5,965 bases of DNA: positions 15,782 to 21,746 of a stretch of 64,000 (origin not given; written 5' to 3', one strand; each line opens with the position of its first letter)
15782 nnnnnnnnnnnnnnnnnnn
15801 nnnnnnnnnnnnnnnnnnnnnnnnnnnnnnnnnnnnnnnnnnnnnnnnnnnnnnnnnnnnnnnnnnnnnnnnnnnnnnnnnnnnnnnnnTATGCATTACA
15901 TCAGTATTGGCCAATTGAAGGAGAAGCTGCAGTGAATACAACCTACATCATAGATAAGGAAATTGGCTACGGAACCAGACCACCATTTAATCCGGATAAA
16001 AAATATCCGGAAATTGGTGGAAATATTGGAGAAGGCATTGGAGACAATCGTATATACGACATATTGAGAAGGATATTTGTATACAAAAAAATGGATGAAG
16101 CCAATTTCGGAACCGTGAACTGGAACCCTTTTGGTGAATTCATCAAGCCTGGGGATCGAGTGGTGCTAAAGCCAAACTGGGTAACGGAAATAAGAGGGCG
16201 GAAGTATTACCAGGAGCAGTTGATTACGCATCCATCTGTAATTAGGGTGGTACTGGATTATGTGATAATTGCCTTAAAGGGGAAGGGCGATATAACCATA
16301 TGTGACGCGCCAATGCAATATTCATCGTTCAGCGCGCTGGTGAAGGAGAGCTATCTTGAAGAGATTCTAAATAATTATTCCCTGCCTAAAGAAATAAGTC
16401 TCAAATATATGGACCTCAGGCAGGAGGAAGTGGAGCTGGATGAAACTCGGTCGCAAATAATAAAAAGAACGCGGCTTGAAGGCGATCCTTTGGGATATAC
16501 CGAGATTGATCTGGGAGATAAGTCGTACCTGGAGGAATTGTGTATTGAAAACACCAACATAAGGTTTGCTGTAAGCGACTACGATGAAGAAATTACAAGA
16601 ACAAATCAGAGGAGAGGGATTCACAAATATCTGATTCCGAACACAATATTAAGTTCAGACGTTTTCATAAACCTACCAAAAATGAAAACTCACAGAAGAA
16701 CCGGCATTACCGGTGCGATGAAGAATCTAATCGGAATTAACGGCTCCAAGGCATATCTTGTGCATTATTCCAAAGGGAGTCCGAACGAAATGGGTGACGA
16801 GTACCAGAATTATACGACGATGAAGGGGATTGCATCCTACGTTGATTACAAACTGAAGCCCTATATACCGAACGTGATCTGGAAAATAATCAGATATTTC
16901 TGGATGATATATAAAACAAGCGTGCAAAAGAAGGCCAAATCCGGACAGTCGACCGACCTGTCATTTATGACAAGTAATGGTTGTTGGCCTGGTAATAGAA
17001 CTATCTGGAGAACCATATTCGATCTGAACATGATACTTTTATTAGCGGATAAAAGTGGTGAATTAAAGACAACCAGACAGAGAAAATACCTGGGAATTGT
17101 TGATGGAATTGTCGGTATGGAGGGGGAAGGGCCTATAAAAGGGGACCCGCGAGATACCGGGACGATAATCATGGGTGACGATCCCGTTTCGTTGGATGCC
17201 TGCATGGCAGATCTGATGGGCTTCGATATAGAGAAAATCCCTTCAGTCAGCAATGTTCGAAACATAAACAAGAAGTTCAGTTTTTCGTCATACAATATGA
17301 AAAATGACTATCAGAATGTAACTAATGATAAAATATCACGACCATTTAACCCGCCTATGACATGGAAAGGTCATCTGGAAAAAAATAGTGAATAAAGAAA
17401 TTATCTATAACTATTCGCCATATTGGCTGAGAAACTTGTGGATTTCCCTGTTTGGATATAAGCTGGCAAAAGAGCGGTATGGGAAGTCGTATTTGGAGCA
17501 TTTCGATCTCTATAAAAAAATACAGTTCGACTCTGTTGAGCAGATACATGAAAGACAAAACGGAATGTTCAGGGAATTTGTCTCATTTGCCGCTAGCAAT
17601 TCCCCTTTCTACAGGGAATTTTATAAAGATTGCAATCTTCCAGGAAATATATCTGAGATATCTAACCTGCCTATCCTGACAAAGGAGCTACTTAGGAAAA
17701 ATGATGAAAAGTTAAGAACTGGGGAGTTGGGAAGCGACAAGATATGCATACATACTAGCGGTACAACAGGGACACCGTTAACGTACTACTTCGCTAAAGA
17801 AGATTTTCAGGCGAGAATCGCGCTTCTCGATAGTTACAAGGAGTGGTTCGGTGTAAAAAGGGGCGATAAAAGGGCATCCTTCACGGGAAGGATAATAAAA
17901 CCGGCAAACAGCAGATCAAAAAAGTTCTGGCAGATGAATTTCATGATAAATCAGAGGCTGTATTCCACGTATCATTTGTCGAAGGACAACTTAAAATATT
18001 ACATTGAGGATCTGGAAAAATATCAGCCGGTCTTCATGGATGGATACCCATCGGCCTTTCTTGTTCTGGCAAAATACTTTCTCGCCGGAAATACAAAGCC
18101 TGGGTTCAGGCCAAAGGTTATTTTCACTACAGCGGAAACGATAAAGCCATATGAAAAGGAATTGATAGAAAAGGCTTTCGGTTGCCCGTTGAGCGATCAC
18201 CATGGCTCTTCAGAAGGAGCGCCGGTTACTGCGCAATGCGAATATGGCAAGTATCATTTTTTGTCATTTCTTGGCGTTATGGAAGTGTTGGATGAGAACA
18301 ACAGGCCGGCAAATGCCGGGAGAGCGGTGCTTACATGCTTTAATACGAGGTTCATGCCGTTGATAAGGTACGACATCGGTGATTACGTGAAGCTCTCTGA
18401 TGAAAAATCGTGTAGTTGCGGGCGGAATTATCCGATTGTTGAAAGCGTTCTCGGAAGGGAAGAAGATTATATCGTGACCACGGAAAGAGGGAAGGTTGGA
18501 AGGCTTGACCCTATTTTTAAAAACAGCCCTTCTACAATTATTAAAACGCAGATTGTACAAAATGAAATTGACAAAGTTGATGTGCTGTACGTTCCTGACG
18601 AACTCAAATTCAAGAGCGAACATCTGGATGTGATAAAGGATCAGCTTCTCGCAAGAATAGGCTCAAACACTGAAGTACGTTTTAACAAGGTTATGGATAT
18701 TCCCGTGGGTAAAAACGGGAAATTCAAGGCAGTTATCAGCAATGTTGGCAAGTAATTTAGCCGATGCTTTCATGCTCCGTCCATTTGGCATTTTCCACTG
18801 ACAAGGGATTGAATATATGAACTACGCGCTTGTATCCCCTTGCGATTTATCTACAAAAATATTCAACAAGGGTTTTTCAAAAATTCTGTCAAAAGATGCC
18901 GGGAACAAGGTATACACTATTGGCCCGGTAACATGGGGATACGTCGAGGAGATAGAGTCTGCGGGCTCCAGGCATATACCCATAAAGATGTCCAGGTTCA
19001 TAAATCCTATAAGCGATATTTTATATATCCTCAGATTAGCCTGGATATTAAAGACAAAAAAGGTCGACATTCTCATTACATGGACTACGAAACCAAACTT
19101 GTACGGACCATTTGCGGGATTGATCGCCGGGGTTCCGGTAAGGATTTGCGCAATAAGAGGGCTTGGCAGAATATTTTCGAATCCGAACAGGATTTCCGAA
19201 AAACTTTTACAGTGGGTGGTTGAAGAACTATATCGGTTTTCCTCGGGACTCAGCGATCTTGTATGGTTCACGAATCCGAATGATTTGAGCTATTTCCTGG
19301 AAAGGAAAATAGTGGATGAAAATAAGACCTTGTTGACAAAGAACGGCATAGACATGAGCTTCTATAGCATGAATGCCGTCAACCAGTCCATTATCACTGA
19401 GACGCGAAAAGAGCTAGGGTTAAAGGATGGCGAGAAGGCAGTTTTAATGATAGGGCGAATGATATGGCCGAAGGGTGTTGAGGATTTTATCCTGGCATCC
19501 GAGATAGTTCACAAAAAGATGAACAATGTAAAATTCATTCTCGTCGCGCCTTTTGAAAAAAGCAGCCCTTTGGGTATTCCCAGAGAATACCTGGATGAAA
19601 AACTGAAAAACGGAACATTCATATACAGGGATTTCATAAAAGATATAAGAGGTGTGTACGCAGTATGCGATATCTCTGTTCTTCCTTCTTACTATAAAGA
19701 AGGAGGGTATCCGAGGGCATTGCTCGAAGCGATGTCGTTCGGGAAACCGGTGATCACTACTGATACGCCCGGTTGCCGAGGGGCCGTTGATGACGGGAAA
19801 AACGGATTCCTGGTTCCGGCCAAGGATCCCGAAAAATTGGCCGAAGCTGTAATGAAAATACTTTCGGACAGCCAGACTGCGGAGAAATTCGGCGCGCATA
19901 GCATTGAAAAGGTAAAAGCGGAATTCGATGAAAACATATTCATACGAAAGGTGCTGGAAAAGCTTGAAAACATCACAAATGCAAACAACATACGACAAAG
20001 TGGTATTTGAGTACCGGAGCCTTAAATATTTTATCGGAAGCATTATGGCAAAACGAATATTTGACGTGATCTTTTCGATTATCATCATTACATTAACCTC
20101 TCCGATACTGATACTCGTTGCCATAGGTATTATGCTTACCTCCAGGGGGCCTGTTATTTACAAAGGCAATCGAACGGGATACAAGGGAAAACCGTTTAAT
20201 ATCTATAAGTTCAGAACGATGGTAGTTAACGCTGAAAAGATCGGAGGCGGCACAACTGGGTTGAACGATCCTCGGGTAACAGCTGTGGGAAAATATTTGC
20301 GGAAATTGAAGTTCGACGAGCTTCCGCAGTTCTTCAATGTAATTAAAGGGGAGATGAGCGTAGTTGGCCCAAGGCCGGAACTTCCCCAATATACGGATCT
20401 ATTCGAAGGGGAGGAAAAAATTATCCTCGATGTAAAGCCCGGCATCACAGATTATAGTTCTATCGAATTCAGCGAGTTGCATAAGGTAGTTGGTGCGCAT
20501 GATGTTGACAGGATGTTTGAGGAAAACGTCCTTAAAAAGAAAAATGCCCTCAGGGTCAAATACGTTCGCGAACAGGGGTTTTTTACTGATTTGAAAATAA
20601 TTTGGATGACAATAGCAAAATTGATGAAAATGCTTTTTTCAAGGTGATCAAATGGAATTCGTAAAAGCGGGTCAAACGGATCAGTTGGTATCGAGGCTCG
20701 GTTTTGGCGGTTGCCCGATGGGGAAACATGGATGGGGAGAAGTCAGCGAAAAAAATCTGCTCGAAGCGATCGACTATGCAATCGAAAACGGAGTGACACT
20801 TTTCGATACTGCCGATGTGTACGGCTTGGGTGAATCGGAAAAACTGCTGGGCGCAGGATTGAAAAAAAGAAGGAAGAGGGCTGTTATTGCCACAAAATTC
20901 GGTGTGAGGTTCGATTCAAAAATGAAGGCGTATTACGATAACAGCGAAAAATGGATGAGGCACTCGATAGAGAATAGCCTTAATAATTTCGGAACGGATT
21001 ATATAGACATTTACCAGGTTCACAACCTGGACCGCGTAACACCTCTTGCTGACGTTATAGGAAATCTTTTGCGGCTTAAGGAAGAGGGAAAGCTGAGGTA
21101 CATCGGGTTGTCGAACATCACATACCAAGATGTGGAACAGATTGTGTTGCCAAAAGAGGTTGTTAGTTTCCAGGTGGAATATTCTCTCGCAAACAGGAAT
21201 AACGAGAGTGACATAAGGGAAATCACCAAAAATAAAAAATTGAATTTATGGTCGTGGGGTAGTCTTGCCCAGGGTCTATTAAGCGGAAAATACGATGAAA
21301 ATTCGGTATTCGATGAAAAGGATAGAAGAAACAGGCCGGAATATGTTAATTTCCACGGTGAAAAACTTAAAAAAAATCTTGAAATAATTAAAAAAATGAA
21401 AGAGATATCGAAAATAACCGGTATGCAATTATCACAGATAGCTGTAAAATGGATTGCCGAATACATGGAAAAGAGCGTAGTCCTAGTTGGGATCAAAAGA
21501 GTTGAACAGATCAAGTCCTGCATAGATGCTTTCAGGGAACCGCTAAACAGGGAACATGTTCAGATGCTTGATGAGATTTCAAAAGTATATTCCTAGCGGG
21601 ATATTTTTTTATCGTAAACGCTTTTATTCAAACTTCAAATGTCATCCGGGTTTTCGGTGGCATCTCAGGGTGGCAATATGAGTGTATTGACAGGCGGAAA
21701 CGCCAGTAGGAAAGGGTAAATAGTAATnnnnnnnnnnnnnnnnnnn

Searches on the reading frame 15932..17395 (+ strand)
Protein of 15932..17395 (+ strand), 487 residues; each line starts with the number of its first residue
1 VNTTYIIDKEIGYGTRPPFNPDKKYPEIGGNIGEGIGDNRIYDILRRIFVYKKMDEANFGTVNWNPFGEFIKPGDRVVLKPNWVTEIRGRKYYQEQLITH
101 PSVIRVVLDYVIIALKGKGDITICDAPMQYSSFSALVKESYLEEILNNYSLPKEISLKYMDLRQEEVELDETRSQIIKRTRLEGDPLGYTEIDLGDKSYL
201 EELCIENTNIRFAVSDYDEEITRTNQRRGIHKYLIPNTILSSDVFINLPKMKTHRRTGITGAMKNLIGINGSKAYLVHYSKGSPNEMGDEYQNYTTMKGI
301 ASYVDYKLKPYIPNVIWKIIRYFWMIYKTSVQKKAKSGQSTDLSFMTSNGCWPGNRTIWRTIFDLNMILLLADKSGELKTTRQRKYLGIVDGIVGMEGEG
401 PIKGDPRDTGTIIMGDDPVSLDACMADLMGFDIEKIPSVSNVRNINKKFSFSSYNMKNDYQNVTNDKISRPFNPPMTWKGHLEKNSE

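Call 4: search_protein_families(library=pfam, proteins=[window:15932-17395:+], max_evalue=0.1)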
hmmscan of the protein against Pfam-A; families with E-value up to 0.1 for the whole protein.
window:15932-17395:+ (487 aa): 1 family
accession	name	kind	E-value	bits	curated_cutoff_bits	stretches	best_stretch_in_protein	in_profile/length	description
PF04015.17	DUF362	-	4.8e-34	118.6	24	2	208-427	66-200/200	Domain of unknown function (DUF362)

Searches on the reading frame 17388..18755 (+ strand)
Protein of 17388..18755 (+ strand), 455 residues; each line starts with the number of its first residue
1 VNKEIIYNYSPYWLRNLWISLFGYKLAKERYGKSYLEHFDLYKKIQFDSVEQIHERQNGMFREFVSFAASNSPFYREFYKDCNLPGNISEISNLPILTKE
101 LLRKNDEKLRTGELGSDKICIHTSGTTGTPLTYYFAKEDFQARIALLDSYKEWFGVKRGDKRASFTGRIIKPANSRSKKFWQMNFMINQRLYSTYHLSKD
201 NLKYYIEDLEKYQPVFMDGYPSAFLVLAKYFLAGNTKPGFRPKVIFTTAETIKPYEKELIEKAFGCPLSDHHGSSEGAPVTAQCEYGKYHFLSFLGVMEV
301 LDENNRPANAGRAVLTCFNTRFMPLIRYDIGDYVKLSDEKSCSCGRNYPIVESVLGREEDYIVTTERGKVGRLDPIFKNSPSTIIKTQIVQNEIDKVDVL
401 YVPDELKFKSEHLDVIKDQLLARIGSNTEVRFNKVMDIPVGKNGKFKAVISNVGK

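Call 5: search_protein_families(library=ncbifam, proteins=[window:17388-18755:+], max_evalue=0.1)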
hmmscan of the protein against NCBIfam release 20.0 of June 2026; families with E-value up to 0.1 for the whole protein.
window:17388-18755:+ (455 aa): 7 families
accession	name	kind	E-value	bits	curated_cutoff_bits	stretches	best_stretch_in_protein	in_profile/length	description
NF045666.1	DVU1553_fam_AMP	equivalog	3.5e-28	98.6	300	2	198-357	167-330/331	DVU_1553 family AMP-dependent CoA ligase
NF053551.1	FlxY_rubin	equivalog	6.7e-24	84.4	520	2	265-437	227-404/424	flexirubin biosynthesis putative acyl-CoA ligase FlxY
TIGR02304.1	aden_form_hyp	equivalog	2.6e-16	59.7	251.9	2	193-385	167-351/430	F390 synthetase-related protein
NF041878.1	paak_haloarch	equivalog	9.5e-16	57.4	700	2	244-364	204-331/427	phenylacetate--CoA ligase PaaK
NF041217.1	BagE_FevW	exception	9e-14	51.2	800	1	243-367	195-321/424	bagremycin/ferroverdin synthetase BagE/FevW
TIGR03335.1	F390_ftsA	equivalog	2.3e-10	39.8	458.7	1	61-348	22-320/445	coenzyme F390 synthetase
TIGR02155.1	PA_CoA_ligase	equivalog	3.4e-06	25.8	646.3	1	309-364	272-323/422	phenylacetate--CoA ligase PaaK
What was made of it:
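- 17388..18755 (+): PaaK/F390-type adenylate-forming enzyme ('CapK-like'); not linked to the module. NCBIfam hits are all below cut-off (call 5).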

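Call 43: search_protein_families(library=pfam, proteins=[window:17388-18755:+], max_evalue=0.01)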
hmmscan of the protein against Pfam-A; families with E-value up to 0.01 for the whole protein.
window:17388-18755:+ (455 aa): 1 family
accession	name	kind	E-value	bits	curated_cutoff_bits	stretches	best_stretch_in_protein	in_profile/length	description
PF00501.34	AMP-binding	-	0.00042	19.7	29.9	0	202-284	245-329/384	AMP-binding enzyme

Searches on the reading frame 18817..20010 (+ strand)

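Call 43: search_protein_families(library=pfam, proteins=[window:18817-20010:+], max_evalue=0.01)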
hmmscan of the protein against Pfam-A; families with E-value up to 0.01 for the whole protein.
window:18817-20010:+ (397 aa): 4 families
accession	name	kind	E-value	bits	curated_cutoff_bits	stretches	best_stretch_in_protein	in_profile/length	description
PF00534.26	Glycos_transf_1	-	3.1e-30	105.4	26.4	1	194-361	3-168/172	Glycosyl transferases group 1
PF13692.12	Glyco_trans_1_4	-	9.4e-30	104.2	27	1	207-351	2-142/142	Glycosyl transferases group 1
PF13524.12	Glyco_trans_1_2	-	0.00014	22.3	25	1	300-371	65-134/144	Glycosyl transferase-like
PF13477.12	Glyco_trans_4_2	-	0.00028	21.5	23.4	1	44-134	38-128/139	Glycosyl transferase 4-like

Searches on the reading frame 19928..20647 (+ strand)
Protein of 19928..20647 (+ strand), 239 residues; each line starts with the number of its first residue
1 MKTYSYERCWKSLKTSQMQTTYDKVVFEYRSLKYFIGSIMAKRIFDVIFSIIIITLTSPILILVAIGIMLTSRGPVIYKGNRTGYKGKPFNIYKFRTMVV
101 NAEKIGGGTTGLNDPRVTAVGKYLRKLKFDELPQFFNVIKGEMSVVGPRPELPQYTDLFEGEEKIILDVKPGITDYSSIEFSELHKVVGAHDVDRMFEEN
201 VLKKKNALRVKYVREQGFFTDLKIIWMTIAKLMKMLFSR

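Call 43: search_protein_families(library=pfam, proteins=[window:19928-20647:+], max_evalue=0.01)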
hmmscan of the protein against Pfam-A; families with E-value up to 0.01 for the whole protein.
window:19928-20647:+ (239 aa): 1 family
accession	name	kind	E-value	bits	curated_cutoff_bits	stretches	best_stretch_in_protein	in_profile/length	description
PF02397.22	Bac_transf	-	2e-57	194.1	27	1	42-233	1-178/179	Bacterial sugar transferase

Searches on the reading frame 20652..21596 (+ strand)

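Call 64: search_protein_families(library=pfam, proteins=[window:20652-21596:+], max_evalue=0.0001)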
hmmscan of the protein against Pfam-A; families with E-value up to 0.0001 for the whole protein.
window:20652-21596:+ (314 aa): 1 family
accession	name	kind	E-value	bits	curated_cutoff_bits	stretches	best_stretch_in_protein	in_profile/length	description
PF00248.27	Aldo_ket_red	-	2.6e-67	227.4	24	1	15-310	1-290/291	Aldo/keto reductase family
